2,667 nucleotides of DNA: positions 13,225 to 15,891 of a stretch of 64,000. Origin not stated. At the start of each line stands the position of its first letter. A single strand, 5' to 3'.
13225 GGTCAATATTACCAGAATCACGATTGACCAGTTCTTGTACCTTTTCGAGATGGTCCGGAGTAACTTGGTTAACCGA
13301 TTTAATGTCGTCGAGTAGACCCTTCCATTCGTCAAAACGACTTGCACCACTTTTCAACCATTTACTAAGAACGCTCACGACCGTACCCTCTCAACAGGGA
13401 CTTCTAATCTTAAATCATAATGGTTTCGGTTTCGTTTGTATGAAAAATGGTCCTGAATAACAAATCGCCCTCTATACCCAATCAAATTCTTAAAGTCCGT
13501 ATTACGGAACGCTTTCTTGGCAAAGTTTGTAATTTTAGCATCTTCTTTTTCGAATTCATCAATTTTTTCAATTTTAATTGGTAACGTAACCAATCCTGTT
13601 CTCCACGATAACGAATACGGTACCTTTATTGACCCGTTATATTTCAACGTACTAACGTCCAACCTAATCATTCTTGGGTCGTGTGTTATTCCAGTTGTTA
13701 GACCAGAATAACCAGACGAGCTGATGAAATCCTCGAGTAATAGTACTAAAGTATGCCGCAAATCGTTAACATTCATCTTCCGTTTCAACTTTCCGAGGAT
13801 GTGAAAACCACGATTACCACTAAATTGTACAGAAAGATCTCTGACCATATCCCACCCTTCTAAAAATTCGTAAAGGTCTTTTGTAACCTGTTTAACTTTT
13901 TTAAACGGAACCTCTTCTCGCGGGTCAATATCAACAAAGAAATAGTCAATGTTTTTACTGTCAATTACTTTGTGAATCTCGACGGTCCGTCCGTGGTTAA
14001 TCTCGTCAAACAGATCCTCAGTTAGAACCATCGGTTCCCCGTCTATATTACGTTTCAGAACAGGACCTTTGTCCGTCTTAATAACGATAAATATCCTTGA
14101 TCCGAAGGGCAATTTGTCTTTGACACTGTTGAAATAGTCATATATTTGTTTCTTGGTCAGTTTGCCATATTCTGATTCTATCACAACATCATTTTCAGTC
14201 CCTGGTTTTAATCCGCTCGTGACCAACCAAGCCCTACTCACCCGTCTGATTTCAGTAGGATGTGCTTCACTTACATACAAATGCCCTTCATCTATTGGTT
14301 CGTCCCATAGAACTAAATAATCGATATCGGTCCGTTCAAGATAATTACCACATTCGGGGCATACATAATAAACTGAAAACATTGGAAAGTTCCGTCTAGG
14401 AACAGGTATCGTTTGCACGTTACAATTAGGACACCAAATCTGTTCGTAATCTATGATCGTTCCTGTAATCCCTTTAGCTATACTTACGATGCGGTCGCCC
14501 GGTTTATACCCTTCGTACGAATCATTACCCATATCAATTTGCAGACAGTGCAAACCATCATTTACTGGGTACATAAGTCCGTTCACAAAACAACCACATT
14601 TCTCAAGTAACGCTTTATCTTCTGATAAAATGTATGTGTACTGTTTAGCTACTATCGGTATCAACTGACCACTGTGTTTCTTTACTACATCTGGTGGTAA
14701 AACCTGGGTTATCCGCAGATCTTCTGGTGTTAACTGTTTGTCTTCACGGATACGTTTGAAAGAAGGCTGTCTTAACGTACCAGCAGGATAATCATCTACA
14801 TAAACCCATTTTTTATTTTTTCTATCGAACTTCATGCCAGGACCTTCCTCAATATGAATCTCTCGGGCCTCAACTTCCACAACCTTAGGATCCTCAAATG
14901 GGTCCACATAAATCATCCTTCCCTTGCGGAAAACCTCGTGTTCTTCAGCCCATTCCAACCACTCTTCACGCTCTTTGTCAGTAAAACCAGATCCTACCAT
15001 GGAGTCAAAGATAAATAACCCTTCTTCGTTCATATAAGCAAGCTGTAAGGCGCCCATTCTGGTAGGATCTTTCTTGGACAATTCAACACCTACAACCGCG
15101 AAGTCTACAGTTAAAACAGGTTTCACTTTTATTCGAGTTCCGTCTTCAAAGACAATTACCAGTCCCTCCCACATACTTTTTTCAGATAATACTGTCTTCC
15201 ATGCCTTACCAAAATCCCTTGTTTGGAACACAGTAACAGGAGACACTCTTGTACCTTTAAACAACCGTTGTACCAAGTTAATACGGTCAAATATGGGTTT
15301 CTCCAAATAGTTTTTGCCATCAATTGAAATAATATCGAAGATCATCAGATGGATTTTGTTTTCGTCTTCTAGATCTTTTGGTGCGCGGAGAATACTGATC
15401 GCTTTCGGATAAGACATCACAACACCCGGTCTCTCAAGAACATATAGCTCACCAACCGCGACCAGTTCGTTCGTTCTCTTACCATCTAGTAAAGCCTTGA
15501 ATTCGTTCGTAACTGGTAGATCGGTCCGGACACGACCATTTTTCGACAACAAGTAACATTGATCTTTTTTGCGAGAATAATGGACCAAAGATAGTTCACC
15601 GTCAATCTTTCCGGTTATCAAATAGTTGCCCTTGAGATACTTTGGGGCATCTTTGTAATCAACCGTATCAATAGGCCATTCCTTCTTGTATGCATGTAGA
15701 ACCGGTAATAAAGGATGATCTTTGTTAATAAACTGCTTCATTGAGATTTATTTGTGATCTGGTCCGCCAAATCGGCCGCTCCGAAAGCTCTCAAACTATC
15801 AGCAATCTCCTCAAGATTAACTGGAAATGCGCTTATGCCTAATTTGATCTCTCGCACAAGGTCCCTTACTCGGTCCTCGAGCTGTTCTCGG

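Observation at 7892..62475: Genome-wide family of about 14 miniature IS200/IS605 (tnpB-derived) elements at gene junctions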

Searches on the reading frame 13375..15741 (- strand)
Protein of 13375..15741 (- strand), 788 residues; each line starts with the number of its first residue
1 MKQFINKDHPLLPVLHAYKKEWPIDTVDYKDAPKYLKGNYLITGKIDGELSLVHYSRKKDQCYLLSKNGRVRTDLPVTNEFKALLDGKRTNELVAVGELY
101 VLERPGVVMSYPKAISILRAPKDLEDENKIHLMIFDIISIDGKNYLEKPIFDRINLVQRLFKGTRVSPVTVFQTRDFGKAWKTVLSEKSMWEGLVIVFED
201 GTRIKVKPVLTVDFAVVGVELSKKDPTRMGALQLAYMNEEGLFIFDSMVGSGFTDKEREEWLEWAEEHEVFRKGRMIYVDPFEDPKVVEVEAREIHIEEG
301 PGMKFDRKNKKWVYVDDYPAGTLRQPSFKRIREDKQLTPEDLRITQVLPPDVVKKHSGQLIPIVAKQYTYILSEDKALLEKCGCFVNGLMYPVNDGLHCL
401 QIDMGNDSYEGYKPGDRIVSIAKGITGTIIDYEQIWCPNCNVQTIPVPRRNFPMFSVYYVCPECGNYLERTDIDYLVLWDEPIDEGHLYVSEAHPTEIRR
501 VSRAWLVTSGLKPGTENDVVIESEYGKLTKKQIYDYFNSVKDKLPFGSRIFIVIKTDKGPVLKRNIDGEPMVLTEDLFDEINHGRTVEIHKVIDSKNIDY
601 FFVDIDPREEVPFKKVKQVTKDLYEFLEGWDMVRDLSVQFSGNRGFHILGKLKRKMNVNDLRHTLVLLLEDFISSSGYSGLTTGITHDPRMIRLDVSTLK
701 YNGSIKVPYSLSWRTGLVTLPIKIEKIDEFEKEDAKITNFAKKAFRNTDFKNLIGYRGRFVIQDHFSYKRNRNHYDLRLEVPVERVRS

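Call 10: search_protein_families(library=phrogs, proteins=[window:13375-15741:-], max_evalue=0.00001)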
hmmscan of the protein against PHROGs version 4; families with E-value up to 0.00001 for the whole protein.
window:13375-15741:- (788 aa): 1 family
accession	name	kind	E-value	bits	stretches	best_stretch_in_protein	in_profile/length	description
phrog_114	-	DNA, RNA and nucleotide metabolism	3.4e-22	79.8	1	27-336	227-502/634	ATP-dependent DNA ligase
